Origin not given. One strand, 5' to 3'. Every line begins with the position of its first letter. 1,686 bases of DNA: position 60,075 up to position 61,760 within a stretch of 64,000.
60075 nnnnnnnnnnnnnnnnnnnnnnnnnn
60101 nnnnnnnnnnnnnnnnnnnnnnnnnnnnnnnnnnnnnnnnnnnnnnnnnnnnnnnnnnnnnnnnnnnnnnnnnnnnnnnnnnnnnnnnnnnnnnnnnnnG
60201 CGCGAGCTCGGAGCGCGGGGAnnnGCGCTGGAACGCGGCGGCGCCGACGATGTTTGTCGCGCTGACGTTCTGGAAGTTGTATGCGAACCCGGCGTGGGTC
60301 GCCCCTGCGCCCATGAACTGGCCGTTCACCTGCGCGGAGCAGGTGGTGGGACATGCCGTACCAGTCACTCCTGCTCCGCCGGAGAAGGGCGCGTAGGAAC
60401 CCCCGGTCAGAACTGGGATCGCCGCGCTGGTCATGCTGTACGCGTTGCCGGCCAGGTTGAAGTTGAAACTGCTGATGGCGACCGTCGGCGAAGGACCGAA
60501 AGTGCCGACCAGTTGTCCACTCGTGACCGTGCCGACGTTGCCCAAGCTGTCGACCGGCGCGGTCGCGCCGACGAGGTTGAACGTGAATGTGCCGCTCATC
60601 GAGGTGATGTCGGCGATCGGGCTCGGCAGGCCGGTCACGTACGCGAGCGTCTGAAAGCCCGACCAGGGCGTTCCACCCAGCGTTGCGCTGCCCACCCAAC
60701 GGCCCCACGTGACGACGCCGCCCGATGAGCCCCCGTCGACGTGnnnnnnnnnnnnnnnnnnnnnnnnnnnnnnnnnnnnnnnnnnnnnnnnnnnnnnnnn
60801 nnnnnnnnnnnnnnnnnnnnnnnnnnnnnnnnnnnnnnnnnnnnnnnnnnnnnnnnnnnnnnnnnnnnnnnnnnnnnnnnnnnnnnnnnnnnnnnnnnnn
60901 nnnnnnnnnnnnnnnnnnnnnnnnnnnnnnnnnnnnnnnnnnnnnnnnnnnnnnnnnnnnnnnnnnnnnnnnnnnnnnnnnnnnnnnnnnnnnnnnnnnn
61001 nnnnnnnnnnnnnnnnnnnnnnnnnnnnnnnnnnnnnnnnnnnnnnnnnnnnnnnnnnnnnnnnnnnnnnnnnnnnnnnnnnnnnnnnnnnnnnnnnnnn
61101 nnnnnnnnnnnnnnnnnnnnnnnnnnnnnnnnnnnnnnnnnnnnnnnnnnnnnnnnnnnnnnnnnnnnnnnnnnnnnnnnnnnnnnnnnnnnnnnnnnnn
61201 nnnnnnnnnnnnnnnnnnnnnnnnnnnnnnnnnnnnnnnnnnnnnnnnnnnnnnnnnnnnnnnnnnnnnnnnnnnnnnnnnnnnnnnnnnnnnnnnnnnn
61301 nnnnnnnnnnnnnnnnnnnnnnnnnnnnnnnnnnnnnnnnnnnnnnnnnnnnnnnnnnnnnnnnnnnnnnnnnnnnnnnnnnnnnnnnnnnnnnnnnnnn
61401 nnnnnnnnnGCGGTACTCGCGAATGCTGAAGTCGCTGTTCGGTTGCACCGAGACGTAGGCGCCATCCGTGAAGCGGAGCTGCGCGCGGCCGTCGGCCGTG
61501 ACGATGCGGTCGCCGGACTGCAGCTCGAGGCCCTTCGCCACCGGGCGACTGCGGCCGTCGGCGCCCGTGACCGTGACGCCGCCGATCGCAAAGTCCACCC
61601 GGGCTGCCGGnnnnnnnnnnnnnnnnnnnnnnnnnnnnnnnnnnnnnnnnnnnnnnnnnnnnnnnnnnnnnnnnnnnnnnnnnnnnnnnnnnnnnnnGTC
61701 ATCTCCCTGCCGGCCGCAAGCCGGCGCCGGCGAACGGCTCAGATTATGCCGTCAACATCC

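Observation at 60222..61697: Cargo candidate combines a FecR sensor-like domain with a TbpB-like barrel and lacks a lipoprotein signal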

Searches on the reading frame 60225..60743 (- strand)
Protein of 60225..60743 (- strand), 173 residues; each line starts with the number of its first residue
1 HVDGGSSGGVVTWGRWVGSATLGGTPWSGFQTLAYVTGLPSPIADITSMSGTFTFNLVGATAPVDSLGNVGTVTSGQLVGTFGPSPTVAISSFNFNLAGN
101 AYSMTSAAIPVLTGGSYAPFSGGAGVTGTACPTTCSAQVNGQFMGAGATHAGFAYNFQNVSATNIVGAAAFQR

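Call 47: find_homologous_proteins(query=A2, max_evalue=0.001)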
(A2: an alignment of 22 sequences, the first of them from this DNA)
Query A2 (22 sequences) (173 aa, profile of the alignment): 29 proteins with E <= 0.001 among 8000 candidates.
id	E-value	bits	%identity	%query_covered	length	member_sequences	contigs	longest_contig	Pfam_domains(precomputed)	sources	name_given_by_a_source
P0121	9.6e-51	190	63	100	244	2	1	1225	-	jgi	-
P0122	4.8e-49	185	65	100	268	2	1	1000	-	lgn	-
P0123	7.5e-49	184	36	100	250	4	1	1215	-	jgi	-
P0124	4.8e-47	178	70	94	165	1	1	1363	-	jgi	jgi:hypothetical protein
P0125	9.0e-47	177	40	100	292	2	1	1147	-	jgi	jgi:hypothetical protein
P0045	2.0e-45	173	69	90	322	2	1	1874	-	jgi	jgi:hypothetical protein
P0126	8.5e-45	171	61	99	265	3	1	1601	-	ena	-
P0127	2.8e-42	163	54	100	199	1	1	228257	-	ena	-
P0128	2.2e-40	156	36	95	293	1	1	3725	-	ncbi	ncbi:MAG: hypothetical protein ACREUK_01260, partial [Burkholderiales bacterium]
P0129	5.6e-40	155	53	100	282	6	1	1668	-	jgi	jgi:hypothetical protein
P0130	3.0e-38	149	36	99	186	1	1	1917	-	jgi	jgi:hypothetical protein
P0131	3.7e-38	149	31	100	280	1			-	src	-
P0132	1.5e-35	141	37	100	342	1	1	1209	-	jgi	jgi:hypothetical protein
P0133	1.9e-34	137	53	85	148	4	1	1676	-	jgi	-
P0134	2.3e-34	137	37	35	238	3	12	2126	-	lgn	-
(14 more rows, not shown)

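Call 48: search_solved_structures(query=A2, max_evalue=10, show_alignments=3)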
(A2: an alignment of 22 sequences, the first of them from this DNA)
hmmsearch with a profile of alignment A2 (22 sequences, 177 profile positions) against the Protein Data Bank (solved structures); distinct sequences matched with E-value up to 10: 6.
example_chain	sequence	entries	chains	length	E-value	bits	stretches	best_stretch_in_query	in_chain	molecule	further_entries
5kkx_A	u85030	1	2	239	0.00051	23.2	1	70-172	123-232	TbpB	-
3pqs_A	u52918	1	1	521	0.0069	19.5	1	39-165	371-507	transferrin-binding protein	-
4o3y_A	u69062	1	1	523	0.0075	19.4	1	39-165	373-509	Outer membrane protein; transferrin-binding protein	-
4o49_A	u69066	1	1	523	0.0086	19.2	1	39-165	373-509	Outer membrane protein; transferrin-binding protein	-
7jrd_A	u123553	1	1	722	0.018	18.1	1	39-155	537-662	Lactoferrin-binding protein B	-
4o3z_A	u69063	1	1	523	0.036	17.1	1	39-165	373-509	Outer membrane protein; transferrin-binding protein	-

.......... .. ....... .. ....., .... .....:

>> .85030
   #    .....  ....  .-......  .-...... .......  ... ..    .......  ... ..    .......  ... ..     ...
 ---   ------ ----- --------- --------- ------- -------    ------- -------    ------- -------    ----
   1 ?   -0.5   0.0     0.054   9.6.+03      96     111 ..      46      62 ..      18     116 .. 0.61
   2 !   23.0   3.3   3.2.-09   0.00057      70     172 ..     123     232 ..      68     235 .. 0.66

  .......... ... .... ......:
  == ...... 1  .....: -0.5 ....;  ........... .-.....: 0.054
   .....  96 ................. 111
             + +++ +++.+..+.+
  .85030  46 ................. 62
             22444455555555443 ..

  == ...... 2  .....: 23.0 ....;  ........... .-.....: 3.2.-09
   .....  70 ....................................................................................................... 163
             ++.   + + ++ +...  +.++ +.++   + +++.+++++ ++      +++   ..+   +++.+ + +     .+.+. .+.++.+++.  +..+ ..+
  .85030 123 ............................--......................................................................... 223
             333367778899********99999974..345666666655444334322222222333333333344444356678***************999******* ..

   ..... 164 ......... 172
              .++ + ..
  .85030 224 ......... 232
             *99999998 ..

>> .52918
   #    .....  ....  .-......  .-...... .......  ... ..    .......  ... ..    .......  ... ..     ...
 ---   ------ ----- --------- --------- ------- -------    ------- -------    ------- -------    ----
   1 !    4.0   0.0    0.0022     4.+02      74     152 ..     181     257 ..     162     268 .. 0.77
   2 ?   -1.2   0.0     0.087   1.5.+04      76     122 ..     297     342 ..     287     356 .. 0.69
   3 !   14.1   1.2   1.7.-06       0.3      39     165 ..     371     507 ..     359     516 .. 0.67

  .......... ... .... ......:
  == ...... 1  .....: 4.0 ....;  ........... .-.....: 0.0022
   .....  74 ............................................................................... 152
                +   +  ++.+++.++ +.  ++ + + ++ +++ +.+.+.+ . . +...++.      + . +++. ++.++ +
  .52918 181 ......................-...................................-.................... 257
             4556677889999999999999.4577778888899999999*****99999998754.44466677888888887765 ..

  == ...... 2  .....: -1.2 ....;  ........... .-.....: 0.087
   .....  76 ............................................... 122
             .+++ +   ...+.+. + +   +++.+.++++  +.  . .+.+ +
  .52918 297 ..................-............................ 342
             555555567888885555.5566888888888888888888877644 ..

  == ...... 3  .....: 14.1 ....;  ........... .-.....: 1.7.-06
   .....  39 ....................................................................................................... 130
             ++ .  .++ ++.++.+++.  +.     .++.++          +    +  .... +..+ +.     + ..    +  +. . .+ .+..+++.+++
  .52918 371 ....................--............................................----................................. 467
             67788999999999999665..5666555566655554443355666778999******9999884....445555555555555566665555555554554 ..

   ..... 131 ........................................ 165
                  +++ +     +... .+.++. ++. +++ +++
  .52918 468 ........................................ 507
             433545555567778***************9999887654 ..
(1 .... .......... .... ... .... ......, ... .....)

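Call 49: find_encoding_contigs(protein=P0127, flank=6000, max_places=2)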
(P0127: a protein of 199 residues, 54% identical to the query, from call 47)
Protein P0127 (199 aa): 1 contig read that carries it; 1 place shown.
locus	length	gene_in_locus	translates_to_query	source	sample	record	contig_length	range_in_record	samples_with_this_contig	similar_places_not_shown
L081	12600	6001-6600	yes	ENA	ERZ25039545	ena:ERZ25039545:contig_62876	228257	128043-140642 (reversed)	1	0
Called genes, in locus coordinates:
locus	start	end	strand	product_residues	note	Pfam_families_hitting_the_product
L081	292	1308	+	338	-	PF00012:HSP70, PF06723:MreB_Mbl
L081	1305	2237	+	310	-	PF00012:HSP70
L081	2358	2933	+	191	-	PF00226:DnaJ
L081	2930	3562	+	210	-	PF01556:DnaJ_C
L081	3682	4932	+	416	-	PF07719:TPR_2 (faint), PF14559:TPR_19, PF13505:OMP_b-brl (faint), PF04575:SlipAM, PF10082:BBP2_2 (weak)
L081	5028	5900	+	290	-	-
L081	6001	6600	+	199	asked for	-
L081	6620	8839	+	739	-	PF13371:TPR_9 (weak), PF13432:TPR_16, PF14559:TPR_19, PF00515:TPR_1 (weak), PF07719:TPR_2 (weak), PF23914:TPR_CcmH_CycH (weak), PF13432:TPR_16, PF13844:Glyco_transf_41, +9 more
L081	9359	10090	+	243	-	PF01094:ANF_receptor, PF13458:Peripla_BP_6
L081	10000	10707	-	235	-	PF01406:tRNA-synt_1e, PF23493:CysS_C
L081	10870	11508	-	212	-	PF01406:tRNA-synt_1e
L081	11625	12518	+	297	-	-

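Call 65: search_protein_representatives(alignment_id=A3)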
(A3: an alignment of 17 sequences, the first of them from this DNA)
Query: 17 sequences, 180 profile positions. Proteins with E-value up to 0.001 (for the whole library): 1900; up to 1e-10: 1191; up to 1e-30: 239. The best 150 are listed.
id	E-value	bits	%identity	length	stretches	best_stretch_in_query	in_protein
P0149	3.4e-115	398.6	-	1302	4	3-180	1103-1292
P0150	5.3e-85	300.3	-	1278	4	5-180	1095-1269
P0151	3.1e-82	291.3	-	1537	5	6-180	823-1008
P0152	3.5e-82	291.1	-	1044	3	8-179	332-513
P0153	6.6e-73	260.9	-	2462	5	5-178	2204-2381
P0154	9.7e-72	257.1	-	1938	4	3-178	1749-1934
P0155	1.2e-71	256.8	-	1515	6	3-180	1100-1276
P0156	2.9e-70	252.3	-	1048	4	6-180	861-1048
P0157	4.4e-69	248.4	-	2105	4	5-178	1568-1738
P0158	3.0e-68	245.7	-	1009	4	3-180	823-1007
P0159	5.5e-68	244.9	-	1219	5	3-180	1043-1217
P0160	3.3e-65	235.8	-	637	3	4-180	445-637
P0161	7.8e-65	234.6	-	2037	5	3-178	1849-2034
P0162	5.1e-64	231.9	-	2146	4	3-180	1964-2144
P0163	1.4e-61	223.9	-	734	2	4-180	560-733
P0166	3.9e-60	219.3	-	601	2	5-180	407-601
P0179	2.7e-52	193.7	-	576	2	6-180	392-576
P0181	4.5e-52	193.0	-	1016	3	3-178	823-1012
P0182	1.5e-51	191.3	-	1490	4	2-178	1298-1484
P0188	1.5e-50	188.1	-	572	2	4-180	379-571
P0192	5.6e-48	179.7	-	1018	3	4-178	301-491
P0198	1.4e-46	175.1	-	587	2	4-180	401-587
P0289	2.9e-36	141.5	-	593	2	4-180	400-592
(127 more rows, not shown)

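Call 67: search_protein_families(library=pfam, proteins=[P0166, P0179, P0188, P0198, P0289, P0181, P0192, P0152, P0163], max_evalue=0.1)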
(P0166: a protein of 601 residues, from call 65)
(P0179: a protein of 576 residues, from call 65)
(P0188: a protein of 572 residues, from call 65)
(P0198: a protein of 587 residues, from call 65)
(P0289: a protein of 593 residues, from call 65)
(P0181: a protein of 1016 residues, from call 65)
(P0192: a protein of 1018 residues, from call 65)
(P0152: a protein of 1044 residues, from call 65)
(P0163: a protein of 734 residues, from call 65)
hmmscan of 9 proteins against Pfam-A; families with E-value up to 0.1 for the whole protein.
P0166 (601 aa): 0 families

P0179 (576 aa): 0 families

P0188 (572 aa): 0 families

P0198 (587 aa): 0 families

P0289 (593 aa): 0 families

P0181 (1016 aa): 1 family
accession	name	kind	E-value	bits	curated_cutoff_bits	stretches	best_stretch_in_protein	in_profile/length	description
PF04773.18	FecR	-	0.0022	18.9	24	1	56-131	6-86/97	FecR protein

P0192 (1018 aa): 1 family
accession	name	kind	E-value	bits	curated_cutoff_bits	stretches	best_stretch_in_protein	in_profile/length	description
PF04773.18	FecR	-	0.00056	20.7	24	1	66-146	7-92/97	FecR protein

P0152 (1044 aa): 1 family
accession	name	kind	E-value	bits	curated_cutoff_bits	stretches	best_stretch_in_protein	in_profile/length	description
PF04773.18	FecR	-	9.9e-11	42.4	24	1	63-164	1-96/97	FecR protein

P0163 (734 aa): 1 family
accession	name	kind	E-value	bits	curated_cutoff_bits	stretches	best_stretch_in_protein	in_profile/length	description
PF04773.18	FecR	-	2.4e-11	44.3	24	1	65-163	2-94/97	FecR protein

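Call 70: find_encoding_contigs(protein=P0179, flank=5000, max_places=3)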
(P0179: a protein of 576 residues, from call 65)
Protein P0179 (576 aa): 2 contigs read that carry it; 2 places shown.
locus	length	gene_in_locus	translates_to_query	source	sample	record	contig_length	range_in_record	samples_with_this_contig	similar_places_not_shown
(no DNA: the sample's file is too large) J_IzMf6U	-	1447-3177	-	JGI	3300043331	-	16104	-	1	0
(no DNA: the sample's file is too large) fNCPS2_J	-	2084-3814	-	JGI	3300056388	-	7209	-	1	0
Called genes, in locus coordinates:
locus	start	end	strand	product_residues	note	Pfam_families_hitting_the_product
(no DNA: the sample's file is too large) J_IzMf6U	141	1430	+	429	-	PF00515:TPR_1 (faint), PF13181:TPR_8 (faint), PF13428:TPR_14 (faint), PF13432:TPR_16, PF13414:TPR_11 (faint), PF07719:TPR_2 (weak), PF14559:TPR_19 (weak), PF04575:SlipAM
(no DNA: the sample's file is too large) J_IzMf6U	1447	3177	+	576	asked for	-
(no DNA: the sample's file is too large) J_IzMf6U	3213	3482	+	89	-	PF01197:Ribosomal_L31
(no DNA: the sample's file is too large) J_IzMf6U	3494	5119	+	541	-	-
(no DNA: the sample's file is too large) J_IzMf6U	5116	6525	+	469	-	PF00342:PGI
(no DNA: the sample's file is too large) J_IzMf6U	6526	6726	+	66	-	PF20104:DUF6494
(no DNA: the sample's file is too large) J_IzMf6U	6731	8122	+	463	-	PF01565:FAD_binding_4, PF02913:FAD-oxidase_C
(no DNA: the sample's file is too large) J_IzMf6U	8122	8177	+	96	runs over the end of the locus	-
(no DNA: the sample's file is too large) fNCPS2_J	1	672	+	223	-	?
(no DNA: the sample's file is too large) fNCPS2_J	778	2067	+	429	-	PF00515:TPR_1 (faint), PF13181:TPR_8 (faint), PF13428:TPR_14 (faint), PF13432:TPR_16, PF13414:TPR_11 (faint), PF07719:TPR_2 (weak), PF14559:TPR_19 (weak), PF04575:SlipAM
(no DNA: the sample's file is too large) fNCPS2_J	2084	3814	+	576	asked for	-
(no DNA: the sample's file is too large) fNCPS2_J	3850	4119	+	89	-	PF01197:Ribosomal_L31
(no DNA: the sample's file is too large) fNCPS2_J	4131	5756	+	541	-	-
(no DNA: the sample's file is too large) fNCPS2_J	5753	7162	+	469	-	PF00342:PGI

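Call 71: find_encoding_contigs(protein=P0182, flank=5000, max_places=3)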
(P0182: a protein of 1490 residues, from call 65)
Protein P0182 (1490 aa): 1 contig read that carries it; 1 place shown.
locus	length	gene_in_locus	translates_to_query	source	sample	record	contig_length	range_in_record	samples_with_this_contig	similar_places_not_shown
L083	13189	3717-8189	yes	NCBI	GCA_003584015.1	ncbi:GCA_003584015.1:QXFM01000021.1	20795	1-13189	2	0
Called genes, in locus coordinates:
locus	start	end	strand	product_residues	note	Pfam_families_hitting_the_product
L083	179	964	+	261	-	PF00072:Response_reg, PF00486:Trans_reg_C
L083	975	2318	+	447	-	PF00672:HAMP, PF00512:HisKA (weak), PF02518:HATPase_c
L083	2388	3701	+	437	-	PF07719:TPR_2 (faint), PF13432:TPR_16 (weak), PF14559:TPR_19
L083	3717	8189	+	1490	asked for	-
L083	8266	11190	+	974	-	-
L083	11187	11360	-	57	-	-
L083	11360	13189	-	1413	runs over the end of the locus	PF27051:TamB_N (faint), PF04357:TamB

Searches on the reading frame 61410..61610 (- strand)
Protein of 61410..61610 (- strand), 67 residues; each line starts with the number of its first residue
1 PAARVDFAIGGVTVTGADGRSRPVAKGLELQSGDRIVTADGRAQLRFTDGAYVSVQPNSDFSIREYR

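Call 88: search_protein_families(library=pfam, proteins=[window:61410-61610:-], max_evalue=10)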
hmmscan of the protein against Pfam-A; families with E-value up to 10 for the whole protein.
window:61410-61610:- (67 aa): 1 family
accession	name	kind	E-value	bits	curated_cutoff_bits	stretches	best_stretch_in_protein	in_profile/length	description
PF04773.18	FecR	-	0.018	15.9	24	1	34-61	1-29/97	FecR protein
